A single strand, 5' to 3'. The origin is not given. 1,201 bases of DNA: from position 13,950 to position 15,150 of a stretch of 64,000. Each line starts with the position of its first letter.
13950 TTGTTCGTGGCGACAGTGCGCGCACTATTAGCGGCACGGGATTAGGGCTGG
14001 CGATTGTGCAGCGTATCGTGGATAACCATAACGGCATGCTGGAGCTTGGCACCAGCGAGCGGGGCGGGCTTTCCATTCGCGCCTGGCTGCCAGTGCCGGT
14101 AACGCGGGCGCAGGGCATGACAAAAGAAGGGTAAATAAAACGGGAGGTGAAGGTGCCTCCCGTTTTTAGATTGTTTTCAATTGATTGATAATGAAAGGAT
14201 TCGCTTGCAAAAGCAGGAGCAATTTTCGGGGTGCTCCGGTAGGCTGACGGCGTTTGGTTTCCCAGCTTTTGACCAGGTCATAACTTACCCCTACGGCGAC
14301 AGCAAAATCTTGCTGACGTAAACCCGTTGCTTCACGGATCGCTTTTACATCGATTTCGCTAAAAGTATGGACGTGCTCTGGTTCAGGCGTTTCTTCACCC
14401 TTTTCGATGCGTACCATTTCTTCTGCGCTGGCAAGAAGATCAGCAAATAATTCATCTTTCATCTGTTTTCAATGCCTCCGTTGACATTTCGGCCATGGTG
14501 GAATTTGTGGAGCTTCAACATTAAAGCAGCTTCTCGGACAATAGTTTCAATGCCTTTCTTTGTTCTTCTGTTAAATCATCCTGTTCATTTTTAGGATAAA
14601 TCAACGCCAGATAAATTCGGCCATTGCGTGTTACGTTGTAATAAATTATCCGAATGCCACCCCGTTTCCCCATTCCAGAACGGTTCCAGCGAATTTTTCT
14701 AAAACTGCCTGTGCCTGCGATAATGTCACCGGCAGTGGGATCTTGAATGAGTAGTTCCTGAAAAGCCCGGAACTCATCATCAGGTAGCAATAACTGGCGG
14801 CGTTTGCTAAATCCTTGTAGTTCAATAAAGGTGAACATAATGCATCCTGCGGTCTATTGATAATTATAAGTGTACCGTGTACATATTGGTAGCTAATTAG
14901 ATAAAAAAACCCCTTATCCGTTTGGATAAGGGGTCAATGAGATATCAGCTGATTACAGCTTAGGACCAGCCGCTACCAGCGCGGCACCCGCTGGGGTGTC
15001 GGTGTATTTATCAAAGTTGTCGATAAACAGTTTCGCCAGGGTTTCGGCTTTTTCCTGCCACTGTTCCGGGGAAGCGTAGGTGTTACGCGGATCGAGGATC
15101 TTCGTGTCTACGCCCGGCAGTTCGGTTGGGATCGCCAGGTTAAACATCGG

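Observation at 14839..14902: Candidate autoregulatory operator at the TA cassette promoter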

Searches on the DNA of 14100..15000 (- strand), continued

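Call 47: get_annotated_region(hit=H56, flank=900)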
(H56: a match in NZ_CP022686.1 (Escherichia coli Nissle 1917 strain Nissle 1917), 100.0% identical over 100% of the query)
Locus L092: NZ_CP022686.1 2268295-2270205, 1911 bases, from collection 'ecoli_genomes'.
description: Escherichia coli Nissle 1917 chromosome, complete genome
organism: Escherichia coli Nissle 1917 strain Nissle 1917 (NCBI taxid 316435)
replicon: chromosome; assembly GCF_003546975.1
host: Homo sapiens; source: stool; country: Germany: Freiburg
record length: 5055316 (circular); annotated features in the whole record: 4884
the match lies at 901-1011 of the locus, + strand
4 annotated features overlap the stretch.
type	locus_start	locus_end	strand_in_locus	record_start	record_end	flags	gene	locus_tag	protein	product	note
CDS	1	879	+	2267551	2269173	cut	pckA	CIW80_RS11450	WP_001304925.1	phosphoenolpyruvate carboxykinase (ATP)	-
CDS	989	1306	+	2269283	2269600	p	-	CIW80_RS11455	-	type II toxin-antitoxin system RelE/ParE family toxin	internal stop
CDS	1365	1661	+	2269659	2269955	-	nadS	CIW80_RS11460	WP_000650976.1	NadS family protein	-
CDS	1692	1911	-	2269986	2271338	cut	envZ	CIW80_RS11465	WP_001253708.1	two-component system sensor histidine kinase EnvZ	-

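Call 48: get_annotated_region(hit=H90, flank=900)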
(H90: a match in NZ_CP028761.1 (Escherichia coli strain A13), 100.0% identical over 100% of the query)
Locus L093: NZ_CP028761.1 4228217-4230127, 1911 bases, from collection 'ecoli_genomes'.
description: Escherichia coli strain A13 chromosome, complete genome
organism: Escherichia coli strain A13 (NCBI taxid 562)
replicon: chromosome; assembly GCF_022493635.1
host: Sheep; source: feces; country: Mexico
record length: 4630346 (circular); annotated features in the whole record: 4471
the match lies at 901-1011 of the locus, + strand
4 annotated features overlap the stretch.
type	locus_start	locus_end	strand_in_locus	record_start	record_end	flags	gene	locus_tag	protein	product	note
CDS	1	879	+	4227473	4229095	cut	pckA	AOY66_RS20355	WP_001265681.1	phosphoenolpyruvate carboxykinase (ATP)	-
CDS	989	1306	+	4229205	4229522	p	-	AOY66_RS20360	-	type II toxin-antitoxin system RelE/ParE family toxin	internal stop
CDS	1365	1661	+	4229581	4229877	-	nadS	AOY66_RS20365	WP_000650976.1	NadS family protein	-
CDS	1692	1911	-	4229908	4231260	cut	envZ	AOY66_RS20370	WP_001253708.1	two-component system sensor histidine kinase EnvZ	-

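Call 71: search_rna_families(source=window, start=14100, end=15000, threshold=evalue, max_evalue=1)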
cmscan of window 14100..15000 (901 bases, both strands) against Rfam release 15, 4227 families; matches with E-value up to 1: 3.
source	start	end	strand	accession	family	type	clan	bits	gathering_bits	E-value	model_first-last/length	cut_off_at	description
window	14894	14953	-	RF02362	Yfr10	Gene; sRNA;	-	24.9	43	0.32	1-78/78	no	Cyanobacterial functional RNA 10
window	14901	14996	-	RF02837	anti-hemB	Gene; sRNA;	-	19.8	49.5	0.056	1-81/81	no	Burkholderia RNA 7 (anti-hemB)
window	14902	14952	-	RF02399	NsiR1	Gene; sRNA;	-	19.8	39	0.31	1-60/60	no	Nitrogen stress-induced RNA 1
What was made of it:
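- No Rfam family reaches threshold (call 71).
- Tried and rejected: Rfam (call 71).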

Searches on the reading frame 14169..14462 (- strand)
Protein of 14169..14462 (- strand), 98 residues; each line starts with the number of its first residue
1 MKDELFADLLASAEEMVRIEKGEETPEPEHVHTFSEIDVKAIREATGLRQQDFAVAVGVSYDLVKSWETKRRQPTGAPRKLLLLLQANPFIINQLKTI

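Call 4: search_protein_families(library=pfam, proteins=[window:14169-14462:-], max_evalue=0.01)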
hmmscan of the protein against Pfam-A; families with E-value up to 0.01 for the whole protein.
window:14169-14462:- (98 aa): 2 families
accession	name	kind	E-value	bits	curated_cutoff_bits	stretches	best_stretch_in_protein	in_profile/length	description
PF13560.12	HTH_31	-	1.5e-06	28.8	27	1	40-75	7-43/64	Helix-turn-helix domain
PF01381.28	HTH_3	-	5e-06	26.9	23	1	39-76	1-38/55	Helix-turn-helix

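Call 5: search_protein_families(library=ncbifam, proteins=[window:14169-14462:-], max_evalue=0.01)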
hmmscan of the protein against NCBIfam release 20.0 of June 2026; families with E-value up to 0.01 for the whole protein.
window:14169-14462:- (98 aa): 8 families
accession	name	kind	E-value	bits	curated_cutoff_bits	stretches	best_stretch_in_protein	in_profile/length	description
NF041265.1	NadS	equivalog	4.1e-21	75.1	60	1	5-96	3-92/94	NadS family protein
NF007481.0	PRK10072.1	equivalog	4.4e-18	65.5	110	1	2-95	4-94/96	HTH-type transcriptional regulator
TIGR03830.1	CxxCG_CxxCG_HTH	subfamily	1.7e-07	31.1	61.8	1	32-95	63-126/127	type II TA system antitoxin MqsA family protein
TIGR03070.1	couple_hipB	subfamily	4.8e-06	26.4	71.65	1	39-68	7-36/58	type II toxin-antitoxin system Y4mF family antitoxin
NF041951.1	phage_RstR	subfamily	1.9e-05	24.9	80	1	39-75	7-43/108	RstR family transcriptional repressor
NF047542.1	telomere_Tap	equivalog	0.00089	18.1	600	1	40-80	23-63/695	telomere-associated protein Tap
TIGR00270.2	TIGR00270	equivalog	0.0046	16.8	110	0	31-80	73-121/159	multiprotein bridging factor aMBF1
NF007257.0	PRK09706.1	subfamily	0.005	16.7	101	0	39-77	10-48/135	transcriptional repressor DicA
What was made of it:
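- On HigBA2-type (PF06296 toxin + HigA2/NadS antitoxin) type II TA module: NadS NF041265 75.1 bits against cutoff 60 (call 5).
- On MqsA family antitoxin / MqsA operator: TIGR03830 31.1 bits against cutoff 61.8, covering the C-terminal HTH only (call 5).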

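Call 15: search_solved_structures(query=window:14169-14462:-, max_evalue=0.01, show_alignments=2)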
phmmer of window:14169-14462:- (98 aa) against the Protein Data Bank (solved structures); distinct sequences matched with E-value up to 0.01: 3.
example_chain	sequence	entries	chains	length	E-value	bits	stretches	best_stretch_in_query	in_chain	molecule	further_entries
9tv9_A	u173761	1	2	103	4.9e-05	26.6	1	4-91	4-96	Antitoxin HigA-2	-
5j9i_A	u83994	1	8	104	0.00022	24.5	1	4-94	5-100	Antitoxin igA-2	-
5jaa_A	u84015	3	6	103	0.00023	24.5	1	4-94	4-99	Antitoxin igA-2 | Antitoxin HigA-2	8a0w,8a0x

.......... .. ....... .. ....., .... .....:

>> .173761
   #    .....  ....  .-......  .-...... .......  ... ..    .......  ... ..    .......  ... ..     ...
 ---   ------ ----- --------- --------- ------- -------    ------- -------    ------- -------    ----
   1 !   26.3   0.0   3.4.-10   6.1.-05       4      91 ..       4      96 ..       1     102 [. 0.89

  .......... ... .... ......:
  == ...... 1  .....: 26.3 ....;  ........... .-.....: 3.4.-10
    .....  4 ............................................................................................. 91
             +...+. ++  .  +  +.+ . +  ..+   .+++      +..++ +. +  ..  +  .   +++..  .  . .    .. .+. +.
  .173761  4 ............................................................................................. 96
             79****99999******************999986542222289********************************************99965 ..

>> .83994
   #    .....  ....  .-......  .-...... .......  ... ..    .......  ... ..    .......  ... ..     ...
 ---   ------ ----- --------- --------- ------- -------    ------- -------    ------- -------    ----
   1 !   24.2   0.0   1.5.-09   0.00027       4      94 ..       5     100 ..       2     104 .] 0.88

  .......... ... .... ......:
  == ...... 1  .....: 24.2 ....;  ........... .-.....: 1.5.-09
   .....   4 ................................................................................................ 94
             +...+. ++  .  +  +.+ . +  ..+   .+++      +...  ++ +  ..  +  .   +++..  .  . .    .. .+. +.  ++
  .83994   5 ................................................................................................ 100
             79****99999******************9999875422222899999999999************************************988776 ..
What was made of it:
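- On HigBA2-type (PF06296 toxin + HigA2/NadS antitoxin) type II TA module: HigA-2 E 5e-5 over residues 4-91 (call 15).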

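Call 20: find_homologous_proteins(query=window:14169-14462:-, max_evalue=0.00001)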
Query window:14169-14462:- (98 aa): 114 proteins with E <= 0.00001 among 117 candidates.
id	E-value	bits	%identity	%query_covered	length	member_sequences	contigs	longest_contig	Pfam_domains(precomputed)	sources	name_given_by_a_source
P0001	2.4e-55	202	99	100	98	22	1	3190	PF13560.13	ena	-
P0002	6.5e-55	201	99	100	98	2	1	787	PF01381.29,PF13560.13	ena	-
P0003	1.5e-54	199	100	98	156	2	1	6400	PF01381.29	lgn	-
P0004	1.5e-54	199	100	98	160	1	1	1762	PF01381.29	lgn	-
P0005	1.0e-52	194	94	100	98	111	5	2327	-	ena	-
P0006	1.7e-52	193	93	100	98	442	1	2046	PF01381.29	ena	-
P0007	6.4e-52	191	94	100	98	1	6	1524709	PF01381.29,PF13560.13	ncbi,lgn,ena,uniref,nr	ncbi:putative transcriptional regulator [Enterobacter sp. BIGb0383]|uniref:NadS family protein n=1 T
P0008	8.9e-52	190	93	100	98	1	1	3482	-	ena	-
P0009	1.7e-51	190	91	100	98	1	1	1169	PF01381.29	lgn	-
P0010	1.0e-50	187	91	100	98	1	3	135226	PF01381.29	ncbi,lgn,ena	-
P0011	1.4e-50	187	90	100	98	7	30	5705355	PF01381.29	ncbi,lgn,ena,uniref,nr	ncbi:NadS family protein [Klebsiella pneumoniae]|uniref:NadS family protein n=1 Tax=Klebsiella TaxID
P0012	1.5e-50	187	88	100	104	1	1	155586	-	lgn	-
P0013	2.2e-50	186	91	100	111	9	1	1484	-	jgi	-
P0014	2.7e-50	186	90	100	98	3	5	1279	PF01381.29,PF13560.13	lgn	-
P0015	7.4e-50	184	89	100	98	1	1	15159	PF01381.29,PF13560.13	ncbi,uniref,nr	ncbi:helix-turn-helix domain-containing protein [Shimwellia pseudoproteus]|uniref:NadS family protei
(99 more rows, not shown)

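Call 22: find_related_loci(query=A1, collection=genome_contigs, flank=2000)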
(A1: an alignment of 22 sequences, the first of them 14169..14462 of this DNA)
Query A1 (98 aa) in genome_contigs; peptide patterns used: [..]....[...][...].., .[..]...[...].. (x = any residue, [..] = any of these).
254 stretches matched a pattern; 179 encode a relative of the query (tblastn E <= 1e-3); the best 80 are kept; 80 distinct loci.
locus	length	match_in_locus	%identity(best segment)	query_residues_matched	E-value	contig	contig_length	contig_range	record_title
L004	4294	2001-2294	100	1-98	2e-63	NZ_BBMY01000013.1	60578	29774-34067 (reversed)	Escherichia albertii NBRC 107761 = DSM 17582 strain NBRC 107761, whole genome shotgun sequence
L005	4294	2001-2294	95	1-98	6e-61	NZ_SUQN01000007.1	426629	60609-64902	Citrobacter gillenii strain UMG736 UMG736_7, whole genome shotgun sequence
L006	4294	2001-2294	95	1-98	7e-61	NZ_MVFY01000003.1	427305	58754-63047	Citrobacter portucalensis strain A60 A60_S7_L001_NODE_3_length_427305_cov_22.1798, whole genome shotgun sequence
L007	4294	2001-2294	95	1-98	2e-60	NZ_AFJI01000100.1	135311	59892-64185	Edwardsiella ictaluri ATCC 33202 contig00166, whole genome shotgun sequence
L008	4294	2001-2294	94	1-98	3e-60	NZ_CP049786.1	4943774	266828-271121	Leclercia sp. 29361 chromosome, complete genome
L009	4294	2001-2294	94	1-98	2e-60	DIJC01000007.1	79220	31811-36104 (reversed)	MAG TPA_asm: Enterobacteriaceae bacterium UBA5654 UBA5654_contig_176, whole genome shotgun sequence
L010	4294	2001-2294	94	1-98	4e-60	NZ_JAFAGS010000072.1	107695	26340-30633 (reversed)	MAG: Pluralibacter sp. isolate CP_BE_BS_1 BE_BS_k147_6321443, whole genome shotgun sequence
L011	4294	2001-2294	95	1-98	7e-60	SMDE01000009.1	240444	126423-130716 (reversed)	Phytobacter diazotrophicus strain DSM 17806 Ga0244675_109, whole genome shotgun sequence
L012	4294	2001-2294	95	1-98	7e-60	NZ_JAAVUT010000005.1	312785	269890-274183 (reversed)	Sodalis sp. dw_96 5, whole genome shotgun sequence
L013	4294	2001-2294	93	1-98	8e-60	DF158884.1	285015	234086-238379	Enterobacteriaceae bacterium B14 DNA, scaffold: 3, whole genome shotgun sequence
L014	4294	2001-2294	94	1-98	5e-60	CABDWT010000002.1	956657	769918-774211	Phytobacter ursingii strain ATCC27989T genome assembly, contig: ATCC27989T_contig_10, whole genome shotgun sequence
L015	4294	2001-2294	94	1-98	1e-59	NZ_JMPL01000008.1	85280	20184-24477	Kluyvera ascorbata ATCC 33433 GKAS.assembly.008, whole genome shotgun sequence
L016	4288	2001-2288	94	1-96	3e-59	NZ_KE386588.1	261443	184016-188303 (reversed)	Budvicia aquatica DSM 5075 = ATCC 35567 strain DSM 5075 YWEDRAFT_scaffold_4.5, whole genome shotgun sequence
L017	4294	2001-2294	92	1-98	3e-59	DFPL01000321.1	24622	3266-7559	MAG TPA_asm: Enterobacteriaceae bacterium UBA3516 UBA3516_contig_752, whole genome shotgun sequence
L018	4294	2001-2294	93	1-98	3e-59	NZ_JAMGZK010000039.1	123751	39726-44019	Silvania hatchlandensis strain H19S6 NODE_17_length_123751_cov_55.349139, whole genome shotgun sequence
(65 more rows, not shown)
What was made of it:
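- The 80 chromosomal loci were retrieved with peptide patterns that include [VI]KSWE..RR (call 22).
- Tried and rejected: The loci were retrieved with a pattern containing that helix (call 22).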

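Call 57: predict_structure(alignment_id=A1)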
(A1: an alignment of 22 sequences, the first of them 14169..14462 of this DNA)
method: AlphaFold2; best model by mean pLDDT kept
length: 98 residues; sequences in the alignment: 22
mean_pLDDT: 87.4   pTM: 0.60
mean pLDDT of the five models: 87.4, 85.2, 84.6, 82.2, 81.7
residues with pLDDT >= 90: 52; 70-90: 38; 50-70: 8; < 50: 0
segments of 3 or more residues with pLDDT < 50: none
pLDDT, mean of each block of 10 residues (from residue 1): 81 86 79 78 95 94 95 91 93 82
secondary structure, 60 per line:
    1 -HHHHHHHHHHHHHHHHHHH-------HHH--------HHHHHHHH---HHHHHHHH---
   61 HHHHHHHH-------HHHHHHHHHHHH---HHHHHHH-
elements in order: H2-20 H39-46 H50-57 H61-68 H76-87 H91-97

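Call 70: fold_search(model_id=the predicted structure, library=pdb)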
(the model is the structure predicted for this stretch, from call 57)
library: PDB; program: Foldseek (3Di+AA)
matches with E <= 10: 587; with E <= 0.001: 3
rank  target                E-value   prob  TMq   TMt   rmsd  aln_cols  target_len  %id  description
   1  5jaa_B                4.2e-05  1.00  0.59  0.57   7.9        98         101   26  Crystal structure of the HigBA2 toxin-antitoxin complex (released 2017-04-05)
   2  5jaa_A                7.9e-05  1.00  0.59  0.56   7.6        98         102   26  Crystal structure of the HigBA2 toxin-antitoxin complex (released 2017-04-05)
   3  8a0x_A                7.4e-04  1.00  0.55  0.53   8.8        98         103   26  Crystal structure of the HigB2-HigA2 tetramer in complex with operator DNA (released 2023-05-03)
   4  5j9i_B                4.0e-03  1.00  0.60  0.84   1.9        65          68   26  Crystal structure of the HigA2 antitoxin C-terminal domain (released 2017-04-05)
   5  5j9i_E                5.1e-03  1.00  0.58  0.81   2.2        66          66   26  Crystal structure of the HigA2 antitoxin C-terminal domain (released 2017-04-05)
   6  5j9i_A                5.1e-03  1.00  0.57  0.80   2.3        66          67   26  Crystal structure of the HigA2 antitoxin C-terminal domain (released 2017-04-05)
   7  5j9i_C                5.7e-03  1.00  0.57  0.78   2.2        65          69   26  Crystal structure of the HigA2 antitoxin C-terminal domain (released 2017-04-05)
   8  5j9i_G                6.1e-03  1.00  0.57  0.82   2.2        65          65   26  Crystal structure of the HigA2 antitoxin C-terminal domain (released 2017-04-05)
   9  4yba_A                1.4e-02  1.00  0.44  0.55   2.0        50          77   24  The structure of the C.Kpn2I controller protein (released 2016-03-02)
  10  4yba_B                2.4e-02  1.00  0.45  0.55   1.9        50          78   24  The structure of the C.Kpn2I controller protein (released 2016-03-02)
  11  8tac_B                3.5e-02  1.00  0.44  0.62   4.7        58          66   33  Designed DNA binding protein (released 2024-08-28)
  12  3jxb_D                3.8e-02  1.00  0.45  0.66   4.4        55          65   29  Crystal structure of the P22 c2 repressor protein in complex with synthetic operator 9C (released 2010-01-19)
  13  3jxb_C                4.8e-02  1.00  0.45  0.63   4.4        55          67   29  Crystal structure of the P22 c2 repressor protein in complex with synthetic operator 9C (released 2010-01-19)
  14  1adr_MODEL_1_A        4.8e-02  1.00  0.46  0.58   4.2        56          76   28  DETERMINATION OF THE NUCLEAR MAGNETIC RESONANCE STRUCTURE OF THE DNA-BINDING DOMAIN OF THE P22 C2 REPRESSOR (1 (released 1994-01-31)
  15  2r1j_L                5.3e-02  1.00  0.45  0.65   4.4        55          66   29  Crystal Structure of the P22 c2 Repressor protein in complex with the synthetic operator 9T (released 2008-04-29)
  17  3fmy                  8.6e-02  1.00  0.56  0.78   2.7        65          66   22  Structure of the C-terminal domain of the E. coli protein MQSA (YgiT/b3021) (released 2010-01-12)
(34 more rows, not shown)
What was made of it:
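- On HigBA2-type (PF06296 toxin + HigA2/NadS antitoxin) type II TA module: The AF2 model's top Foldseek hits are 5jaa, 8a0x and 5j9i; the C-terminal domain aligns at rmsd 1.9 A (calls 57, 70).
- The antitoxin matches NCBIfam NadS above cutoff and HigA-2 by sequence and fold (calls 5, 15, 57, 70). PDB entry 8a0x is a HigB2-HigA2 tetramer on operator DNA (call 70).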
